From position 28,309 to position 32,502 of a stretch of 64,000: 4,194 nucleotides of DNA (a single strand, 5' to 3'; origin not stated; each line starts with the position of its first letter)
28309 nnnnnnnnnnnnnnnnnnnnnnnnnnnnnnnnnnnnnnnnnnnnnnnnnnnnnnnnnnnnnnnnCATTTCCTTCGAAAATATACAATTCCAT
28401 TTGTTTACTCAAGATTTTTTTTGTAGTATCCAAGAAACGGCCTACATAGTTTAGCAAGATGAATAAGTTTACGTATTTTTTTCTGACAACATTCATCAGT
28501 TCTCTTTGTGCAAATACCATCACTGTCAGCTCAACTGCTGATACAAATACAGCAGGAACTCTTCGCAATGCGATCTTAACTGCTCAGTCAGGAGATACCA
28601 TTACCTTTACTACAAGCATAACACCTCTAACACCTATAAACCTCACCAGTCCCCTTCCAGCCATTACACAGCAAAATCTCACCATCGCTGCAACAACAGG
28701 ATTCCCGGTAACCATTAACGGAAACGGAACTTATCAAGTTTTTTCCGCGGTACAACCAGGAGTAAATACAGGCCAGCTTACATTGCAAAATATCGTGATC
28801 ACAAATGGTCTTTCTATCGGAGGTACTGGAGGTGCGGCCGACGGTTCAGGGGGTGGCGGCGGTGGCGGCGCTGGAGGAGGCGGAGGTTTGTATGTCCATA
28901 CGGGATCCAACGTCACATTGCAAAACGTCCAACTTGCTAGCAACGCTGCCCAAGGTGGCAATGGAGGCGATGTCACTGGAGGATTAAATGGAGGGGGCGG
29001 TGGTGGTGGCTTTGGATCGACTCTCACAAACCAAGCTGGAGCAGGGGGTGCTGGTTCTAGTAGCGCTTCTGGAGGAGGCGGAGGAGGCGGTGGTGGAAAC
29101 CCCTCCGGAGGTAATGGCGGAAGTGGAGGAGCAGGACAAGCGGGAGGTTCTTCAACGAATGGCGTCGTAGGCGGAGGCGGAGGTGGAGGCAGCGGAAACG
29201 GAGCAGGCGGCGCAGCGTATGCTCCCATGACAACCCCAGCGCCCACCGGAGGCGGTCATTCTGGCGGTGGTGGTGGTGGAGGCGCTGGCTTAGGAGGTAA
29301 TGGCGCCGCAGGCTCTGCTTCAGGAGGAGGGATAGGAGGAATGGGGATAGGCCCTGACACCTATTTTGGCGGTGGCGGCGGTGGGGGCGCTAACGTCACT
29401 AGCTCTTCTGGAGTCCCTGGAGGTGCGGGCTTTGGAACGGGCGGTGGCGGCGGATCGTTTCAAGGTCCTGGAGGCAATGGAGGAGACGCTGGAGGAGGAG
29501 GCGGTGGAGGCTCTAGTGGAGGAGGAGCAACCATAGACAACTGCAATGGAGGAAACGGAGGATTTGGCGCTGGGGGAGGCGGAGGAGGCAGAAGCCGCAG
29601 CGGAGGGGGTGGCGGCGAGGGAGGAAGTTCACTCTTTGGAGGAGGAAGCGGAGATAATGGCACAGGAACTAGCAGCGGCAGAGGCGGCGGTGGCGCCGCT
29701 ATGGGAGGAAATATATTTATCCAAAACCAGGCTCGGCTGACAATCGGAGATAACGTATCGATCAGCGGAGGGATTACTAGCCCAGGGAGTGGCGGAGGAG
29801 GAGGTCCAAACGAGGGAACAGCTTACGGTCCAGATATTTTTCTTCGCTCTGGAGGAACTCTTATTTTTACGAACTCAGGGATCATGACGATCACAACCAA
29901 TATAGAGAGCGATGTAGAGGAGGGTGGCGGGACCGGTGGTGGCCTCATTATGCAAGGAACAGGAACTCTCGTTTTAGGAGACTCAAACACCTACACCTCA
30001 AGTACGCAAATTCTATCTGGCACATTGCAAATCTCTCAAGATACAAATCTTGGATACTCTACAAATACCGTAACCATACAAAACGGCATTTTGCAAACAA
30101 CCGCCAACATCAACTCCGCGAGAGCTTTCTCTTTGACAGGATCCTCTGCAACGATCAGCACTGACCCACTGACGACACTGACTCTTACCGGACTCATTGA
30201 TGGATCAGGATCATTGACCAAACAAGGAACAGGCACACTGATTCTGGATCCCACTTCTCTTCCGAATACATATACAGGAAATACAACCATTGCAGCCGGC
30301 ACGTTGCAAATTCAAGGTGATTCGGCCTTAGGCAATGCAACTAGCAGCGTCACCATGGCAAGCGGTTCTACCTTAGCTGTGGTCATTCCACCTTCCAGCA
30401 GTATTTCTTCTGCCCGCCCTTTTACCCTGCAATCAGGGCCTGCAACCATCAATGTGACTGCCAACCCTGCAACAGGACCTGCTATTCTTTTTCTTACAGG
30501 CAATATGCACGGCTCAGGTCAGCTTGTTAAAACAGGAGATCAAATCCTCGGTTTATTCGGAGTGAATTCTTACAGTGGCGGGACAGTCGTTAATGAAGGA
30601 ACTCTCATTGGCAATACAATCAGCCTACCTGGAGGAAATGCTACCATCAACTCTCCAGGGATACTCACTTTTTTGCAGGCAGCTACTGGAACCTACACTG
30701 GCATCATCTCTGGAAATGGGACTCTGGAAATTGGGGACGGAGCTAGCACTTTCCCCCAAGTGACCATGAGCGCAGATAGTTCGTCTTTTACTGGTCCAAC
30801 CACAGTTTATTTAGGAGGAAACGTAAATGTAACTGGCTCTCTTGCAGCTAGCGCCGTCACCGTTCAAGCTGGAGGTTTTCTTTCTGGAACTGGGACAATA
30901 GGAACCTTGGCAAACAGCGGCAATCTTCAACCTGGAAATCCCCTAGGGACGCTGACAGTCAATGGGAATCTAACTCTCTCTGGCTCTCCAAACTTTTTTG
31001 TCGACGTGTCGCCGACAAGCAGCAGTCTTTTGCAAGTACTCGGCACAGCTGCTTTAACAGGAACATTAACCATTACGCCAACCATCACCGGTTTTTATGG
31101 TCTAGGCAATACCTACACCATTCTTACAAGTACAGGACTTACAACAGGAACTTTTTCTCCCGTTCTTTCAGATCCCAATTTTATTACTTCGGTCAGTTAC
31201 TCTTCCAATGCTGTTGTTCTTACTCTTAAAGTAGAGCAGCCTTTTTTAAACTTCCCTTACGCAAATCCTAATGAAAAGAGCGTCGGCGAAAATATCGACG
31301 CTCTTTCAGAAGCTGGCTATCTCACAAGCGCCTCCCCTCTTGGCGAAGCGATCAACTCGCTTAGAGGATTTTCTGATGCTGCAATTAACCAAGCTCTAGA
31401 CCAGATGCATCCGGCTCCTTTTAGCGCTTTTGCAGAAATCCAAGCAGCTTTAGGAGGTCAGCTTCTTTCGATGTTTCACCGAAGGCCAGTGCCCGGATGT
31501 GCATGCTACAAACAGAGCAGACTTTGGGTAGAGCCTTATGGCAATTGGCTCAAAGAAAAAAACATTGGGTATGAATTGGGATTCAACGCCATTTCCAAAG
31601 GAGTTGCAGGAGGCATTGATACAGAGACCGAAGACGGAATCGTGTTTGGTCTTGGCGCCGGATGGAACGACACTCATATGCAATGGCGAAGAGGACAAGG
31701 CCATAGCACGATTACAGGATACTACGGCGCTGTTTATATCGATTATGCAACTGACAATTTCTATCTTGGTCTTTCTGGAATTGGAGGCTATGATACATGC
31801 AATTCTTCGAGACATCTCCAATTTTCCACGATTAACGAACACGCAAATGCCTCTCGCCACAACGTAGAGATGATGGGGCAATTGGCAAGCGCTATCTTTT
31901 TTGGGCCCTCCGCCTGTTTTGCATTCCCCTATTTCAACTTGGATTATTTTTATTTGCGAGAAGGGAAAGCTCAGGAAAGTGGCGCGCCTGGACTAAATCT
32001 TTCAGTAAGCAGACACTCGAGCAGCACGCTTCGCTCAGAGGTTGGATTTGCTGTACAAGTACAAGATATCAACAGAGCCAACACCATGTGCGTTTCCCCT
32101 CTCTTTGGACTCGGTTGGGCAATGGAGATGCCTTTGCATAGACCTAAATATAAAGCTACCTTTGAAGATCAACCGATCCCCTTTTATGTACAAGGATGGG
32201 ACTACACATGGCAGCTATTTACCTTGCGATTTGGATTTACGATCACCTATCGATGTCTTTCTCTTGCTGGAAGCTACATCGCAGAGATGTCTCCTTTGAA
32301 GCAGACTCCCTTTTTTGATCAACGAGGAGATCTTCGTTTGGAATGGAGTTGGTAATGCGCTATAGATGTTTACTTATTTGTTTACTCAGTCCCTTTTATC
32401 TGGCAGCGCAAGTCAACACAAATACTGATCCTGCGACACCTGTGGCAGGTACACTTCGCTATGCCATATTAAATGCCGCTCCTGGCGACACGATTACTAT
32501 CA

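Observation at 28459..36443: Tandem duplicated giant Pmp-like autotransporters with mosaic conservation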

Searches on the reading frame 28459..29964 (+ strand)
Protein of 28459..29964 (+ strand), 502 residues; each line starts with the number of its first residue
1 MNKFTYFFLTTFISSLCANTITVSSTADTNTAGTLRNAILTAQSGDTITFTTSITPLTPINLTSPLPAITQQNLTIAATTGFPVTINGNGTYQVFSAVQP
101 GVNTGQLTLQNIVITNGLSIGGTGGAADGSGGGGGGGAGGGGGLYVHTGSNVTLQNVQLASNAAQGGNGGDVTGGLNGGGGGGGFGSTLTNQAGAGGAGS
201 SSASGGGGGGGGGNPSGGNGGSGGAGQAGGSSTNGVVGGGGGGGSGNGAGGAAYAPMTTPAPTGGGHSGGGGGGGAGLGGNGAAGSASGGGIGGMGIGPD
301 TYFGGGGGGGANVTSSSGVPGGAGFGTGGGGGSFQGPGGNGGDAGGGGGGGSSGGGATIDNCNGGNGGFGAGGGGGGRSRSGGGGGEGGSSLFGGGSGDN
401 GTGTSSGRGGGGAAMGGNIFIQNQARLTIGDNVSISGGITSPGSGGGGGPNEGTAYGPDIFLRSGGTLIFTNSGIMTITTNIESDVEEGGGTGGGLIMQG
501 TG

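Call 47: search_protein_families(library=pfam, proteins=[window:28459-29964:+], max_evalue=10)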
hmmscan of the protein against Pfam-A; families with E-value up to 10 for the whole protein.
window:28459-29964:+ (502 aa): 0 families

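Call 58: search_protein_representatives(protein=window:28519-29964:+)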
Query: 482 residues. Proteins with E-value up to 0.001 (for the whole library): 997; up to 1e-10: 181; up to 1e-30: 21. The best 150 are listed.
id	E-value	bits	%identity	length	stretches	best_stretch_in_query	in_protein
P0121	2.9e-92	326.3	62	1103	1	3-482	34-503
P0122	5.5e-87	308.8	62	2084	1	8-482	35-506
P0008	1.1e-85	304.5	62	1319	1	1-482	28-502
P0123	2.8e-62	227.3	58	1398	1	8-482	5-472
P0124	1.4e-58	215.1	54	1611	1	5-481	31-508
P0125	1.1e-52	195.7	56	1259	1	1-481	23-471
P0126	6.1e-47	176.7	52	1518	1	2-482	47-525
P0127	4.0e-46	174.0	60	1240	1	3-482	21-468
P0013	9.1e-44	166.2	55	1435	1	13-481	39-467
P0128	1.7e-43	165.4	52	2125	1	9-478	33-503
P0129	5.1e-41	157.2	54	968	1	1-480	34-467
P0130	1.1e-38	149.5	53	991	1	3-482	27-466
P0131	2.7e-35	138.3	52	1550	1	8-482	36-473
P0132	1.4e-34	135.9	55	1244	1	2-481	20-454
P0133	2.2e-34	135.2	49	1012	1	5-482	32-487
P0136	2.4e-32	128.5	51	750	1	4-480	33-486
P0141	1.2e-29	119.6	45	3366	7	14-232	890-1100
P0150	3.8e-23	98.2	44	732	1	8-481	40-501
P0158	7.6e-20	87.3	38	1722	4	1-268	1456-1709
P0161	7.1e-19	84.1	44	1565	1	4-481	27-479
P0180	1.0e-16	76.9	41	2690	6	2-150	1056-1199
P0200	1.2e-14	70.1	47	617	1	1-480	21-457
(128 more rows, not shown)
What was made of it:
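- phmmer finds 997 cluster representatives at E<=1e-3, many of them covering the whole head (call 58).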

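Call 61: search_protein_families(library=pfam, proteins=[P0122, P0124, P0136, P0150, P0158, P0161, P0200], max_evalue=0.001)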
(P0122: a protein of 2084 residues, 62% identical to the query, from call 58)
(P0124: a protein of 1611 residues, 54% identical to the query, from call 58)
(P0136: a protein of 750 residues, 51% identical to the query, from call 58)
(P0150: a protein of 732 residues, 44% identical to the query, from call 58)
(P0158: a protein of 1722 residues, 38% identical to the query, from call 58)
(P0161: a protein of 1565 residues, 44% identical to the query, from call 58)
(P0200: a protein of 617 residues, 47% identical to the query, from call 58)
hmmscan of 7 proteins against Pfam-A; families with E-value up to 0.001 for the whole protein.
P0122 (2084 aa): 1 family
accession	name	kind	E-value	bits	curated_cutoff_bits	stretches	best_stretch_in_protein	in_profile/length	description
PF12951.13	PATR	-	1.2e-49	166.4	27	11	974-1002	2-30/30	Passenger-associated-transport-repeat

P0124 (1611 aa): 1 family
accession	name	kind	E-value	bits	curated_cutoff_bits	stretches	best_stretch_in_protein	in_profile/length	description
PF12951.13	PATR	-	1.6e-18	66.8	27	5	506-533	4-30/30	Passenger-associated-transport-repeat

P0136 (750 aa): 0 families

P0150 (732 aa): 0 families

P0158 (1722 aa): 6 families
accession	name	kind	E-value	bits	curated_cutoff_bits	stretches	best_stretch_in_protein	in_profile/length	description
PF02369.22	Big_1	-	4.2e-67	222.7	34.9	7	121-214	2-92/93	Bacterial Ig-like domain (group 1)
PF09134.16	Invasin_D3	-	9.4e-40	135.5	33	7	118-215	2-96/98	Invasin, domain 3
PF17789.7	MG4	-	5.8e-16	58.9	24.7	1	1377-1438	18-75/95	Macroglobulin domain MG4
PF10670.15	DUF4198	-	2.7e-05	24.8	34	0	1276-1321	149-195/209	Domain of unknown function (DUF4198)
PF20598.4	DUF6795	-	9.3e-05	23.1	27.4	0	1384-1455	7-72/103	Domain of unknown function (DUF6795)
PF00576.27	Transthyretin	-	0.00016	22.7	25.3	0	1381-1453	6-80/109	HIUase/Transthyretin family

P0161 (1565 aa): 2 families
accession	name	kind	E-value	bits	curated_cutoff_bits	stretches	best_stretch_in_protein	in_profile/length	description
PF03797.25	Autotransporter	-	1.6e-28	100.6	26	1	1293-1544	1-254/255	Autotransporter beta-domain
PF12951.13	PATR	-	3.1e-15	56.4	27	2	752-781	1-30/30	Passenger-associated-transport-repeat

P0200 (617 aa): 0 families

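Call 63: search_protein_families(library=ncbifam, proteins=[window:28459-29964:+, P0136, P0150, P0200], max_evalue=10)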
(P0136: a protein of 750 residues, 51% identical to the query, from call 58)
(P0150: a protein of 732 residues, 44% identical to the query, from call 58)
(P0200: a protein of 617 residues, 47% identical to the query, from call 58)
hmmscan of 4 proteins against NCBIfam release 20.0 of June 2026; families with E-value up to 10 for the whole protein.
window:28459-29964:+ (502 aa): 0 families

P0136 (750 aa): 2 families
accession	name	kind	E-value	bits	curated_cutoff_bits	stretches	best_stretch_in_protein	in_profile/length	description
NF051851.1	AtpSerPepEprS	equivalog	8e-18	63.9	1700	1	479-617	449-599/988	autotransporter serine peptidase EprS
TIGR02892.1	spore_yabP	equivalog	0.13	12.3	75.4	1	477-517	23-63/85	sporulation protein YabP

P0150 (732 aa): 0 families

P0200 (617 aa): 0 families
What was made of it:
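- No catalytic domain is found by Pfam or NCBIfam in the first 500 aa (calls 47, 63).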

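Call 65: list_cluster_members(proteins=[P0121, P0122, P0124, P0128, P0133, P0141, P0158, P0161, P0180, P0200])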
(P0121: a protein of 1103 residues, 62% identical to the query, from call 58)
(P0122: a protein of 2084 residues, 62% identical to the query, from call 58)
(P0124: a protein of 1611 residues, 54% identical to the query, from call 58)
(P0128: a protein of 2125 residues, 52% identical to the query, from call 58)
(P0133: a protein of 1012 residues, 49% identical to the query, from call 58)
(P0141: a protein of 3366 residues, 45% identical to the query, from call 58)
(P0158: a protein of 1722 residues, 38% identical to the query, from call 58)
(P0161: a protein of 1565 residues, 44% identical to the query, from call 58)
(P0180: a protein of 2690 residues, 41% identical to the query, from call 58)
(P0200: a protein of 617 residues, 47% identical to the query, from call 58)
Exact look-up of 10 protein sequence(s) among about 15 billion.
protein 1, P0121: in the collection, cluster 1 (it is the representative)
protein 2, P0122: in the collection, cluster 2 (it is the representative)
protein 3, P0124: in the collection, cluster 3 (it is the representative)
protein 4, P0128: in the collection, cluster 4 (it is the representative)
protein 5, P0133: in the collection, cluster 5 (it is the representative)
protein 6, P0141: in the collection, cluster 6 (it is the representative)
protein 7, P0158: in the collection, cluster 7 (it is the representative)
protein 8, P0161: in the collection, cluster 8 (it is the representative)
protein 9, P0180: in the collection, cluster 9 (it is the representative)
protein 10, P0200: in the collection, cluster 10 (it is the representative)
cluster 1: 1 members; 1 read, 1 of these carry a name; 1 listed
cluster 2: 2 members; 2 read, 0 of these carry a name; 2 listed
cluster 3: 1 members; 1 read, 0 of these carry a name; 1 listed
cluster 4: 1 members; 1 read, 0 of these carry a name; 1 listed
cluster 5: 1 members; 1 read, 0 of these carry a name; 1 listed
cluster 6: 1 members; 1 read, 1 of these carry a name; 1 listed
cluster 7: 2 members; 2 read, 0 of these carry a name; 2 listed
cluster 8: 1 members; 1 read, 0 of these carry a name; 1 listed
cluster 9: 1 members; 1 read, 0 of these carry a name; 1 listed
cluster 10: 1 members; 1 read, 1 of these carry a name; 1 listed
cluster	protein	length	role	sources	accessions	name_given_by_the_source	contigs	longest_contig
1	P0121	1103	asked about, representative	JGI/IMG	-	hypothetical protein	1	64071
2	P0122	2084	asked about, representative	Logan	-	-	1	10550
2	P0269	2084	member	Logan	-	-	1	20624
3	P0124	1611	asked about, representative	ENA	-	-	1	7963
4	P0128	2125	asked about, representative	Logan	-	-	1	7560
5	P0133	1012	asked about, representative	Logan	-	-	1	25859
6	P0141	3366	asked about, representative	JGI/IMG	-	uncharacterized repeat protein (TIGR01451 family)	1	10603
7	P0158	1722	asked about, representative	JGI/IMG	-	-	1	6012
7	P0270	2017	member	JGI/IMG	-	-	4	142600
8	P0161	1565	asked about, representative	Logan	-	-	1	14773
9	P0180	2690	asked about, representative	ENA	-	-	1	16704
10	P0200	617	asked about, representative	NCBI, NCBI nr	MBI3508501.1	MAG: hypothetical protein HY069_02540, partial [Chlamydiia bacterium] | hypothetical protein [Chlamydiia bacterium]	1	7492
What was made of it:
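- Tried and rejected: Almost all are unnamed metagenomic sequences; one is labelled Chlamydiia (call 65).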

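Call 76: search_dna_similar(query=window:28519-29964:+, collection=plasmids, mode=protein, max_evalue=0.001, max_rows=15)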
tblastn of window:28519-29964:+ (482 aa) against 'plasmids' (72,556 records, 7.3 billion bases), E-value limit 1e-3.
No match.
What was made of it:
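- On IcsA-type glycine-rich repeat region: tblastn of the head against PLSDB plasmids found no match (call 76).
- Closest known: Shigella IcsA. Different: tblastn of the head against 72,556 plasmids found no match (call 76; presence of a Shigella virulence-plasmid icsA in that collection was assumed, not checked, and BLAST masks low-complexity sequence).
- Tried and rejected: No match (call 76).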

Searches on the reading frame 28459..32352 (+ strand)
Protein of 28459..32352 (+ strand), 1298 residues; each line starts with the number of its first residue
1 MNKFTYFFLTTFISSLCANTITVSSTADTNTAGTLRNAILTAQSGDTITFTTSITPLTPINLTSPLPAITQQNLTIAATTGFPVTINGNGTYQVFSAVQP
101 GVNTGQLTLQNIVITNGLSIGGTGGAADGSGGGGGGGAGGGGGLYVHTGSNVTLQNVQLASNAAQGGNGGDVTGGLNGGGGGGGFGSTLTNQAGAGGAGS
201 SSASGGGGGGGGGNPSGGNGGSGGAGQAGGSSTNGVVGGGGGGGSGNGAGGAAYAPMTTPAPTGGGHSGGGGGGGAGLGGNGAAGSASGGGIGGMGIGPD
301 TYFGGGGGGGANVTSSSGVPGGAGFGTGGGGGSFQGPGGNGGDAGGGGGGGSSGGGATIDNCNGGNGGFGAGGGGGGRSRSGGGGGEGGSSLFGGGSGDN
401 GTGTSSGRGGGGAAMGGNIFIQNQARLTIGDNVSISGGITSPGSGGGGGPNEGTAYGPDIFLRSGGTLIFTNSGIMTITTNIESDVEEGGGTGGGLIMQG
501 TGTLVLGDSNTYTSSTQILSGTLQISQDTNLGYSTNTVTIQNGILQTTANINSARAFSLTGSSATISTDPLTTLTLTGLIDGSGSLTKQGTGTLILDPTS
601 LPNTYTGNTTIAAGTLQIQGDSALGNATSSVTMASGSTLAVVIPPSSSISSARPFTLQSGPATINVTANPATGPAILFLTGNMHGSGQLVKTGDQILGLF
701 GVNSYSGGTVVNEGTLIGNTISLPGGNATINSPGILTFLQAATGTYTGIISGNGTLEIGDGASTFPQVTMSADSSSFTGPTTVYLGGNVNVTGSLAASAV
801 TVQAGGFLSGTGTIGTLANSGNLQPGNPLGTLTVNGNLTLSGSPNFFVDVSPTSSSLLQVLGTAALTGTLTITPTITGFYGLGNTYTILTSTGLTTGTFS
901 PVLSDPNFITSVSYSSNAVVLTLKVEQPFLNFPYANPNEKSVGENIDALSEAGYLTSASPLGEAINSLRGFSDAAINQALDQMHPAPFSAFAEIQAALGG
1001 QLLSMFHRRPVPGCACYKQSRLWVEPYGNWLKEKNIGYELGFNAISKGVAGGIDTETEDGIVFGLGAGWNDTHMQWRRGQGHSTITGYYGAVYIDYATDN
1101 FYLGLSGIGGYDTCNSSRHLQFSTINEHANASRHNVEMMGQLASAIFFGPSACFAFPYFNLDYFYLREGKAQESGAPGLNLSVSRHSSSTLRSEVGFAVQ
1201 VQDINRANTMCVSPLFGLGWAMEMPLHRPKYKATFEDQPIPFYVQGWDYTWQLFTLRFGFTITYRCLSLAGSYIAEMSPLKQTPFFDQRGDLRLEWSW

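Call 7: search_protein_families(library=pfam, proteins=[window:28459-32352:+], max_evalue=0.01)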
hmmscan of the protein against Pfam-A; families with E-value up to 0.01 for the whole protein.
window:28459-32352:+ (1298 aa): 2 families
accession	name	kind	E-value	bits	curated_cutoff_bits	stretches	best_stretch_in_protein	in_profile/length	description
PF03797.25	Autotransporter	-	8e-29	101.6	26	1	1022-1271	1-252/255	Autotransporter beta-domain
PF12951.13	PATR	-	7.3e-19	68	27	3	586-618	1-30/30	Passenger-associated-transport-repeat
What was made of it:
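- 29869..31248 (+): Gene 1 beta-helical stalk with PATR repeats (aa 471-930). Pfam PATR x3 (call 7).
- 31495..32352 (+): Gene 1 translocator beta-barrel (aa 1013-1298) with six conserved Cys; ends in WSW. PF03797 aa 1022-1271, E 8e-29 (call 7).
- On Chlamydial Pmp family: PF03797 (call 7).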

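Call 8: search_protein_families(library=ncbifam, proteins=[window:28459-32352:+], max_evalue=0.01)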
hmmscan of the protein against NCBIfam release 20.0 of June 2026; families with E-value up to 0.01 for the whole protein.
window:28459-32352:+ (1298 aa): 2 families
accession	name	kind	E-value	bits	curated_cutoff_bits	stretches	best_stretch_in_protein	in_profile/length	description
NF051851.1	AtpSerPepEprS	equivalog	1.6e-34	119.2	1700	1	773-1240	464-933/988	autotransporter serine peptidase EprS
TIGR02601.1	autotrns_rpt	repeat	3.5e-13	49.1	19.85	3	585-618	1-31/32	beta strand repeat protein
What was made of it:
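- TIGR02601 also hits (call 8). NCBIfam's best hit is the EprS autotransporter serine peptidase model (E 1.6e-34, call 8). The match covers only profile positions 464-933, the stalk and barrel, not the protease domain (call 8).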

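Call 21: search_solved_structures(query=window:28459-32352:+, max_evalue=0.01)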
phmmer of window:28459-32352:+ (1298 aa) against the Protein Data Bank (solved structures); distinct sequences matched with E-value up to 0.01: 0.
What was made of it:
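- Tried and rejected: No hit (call 21).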
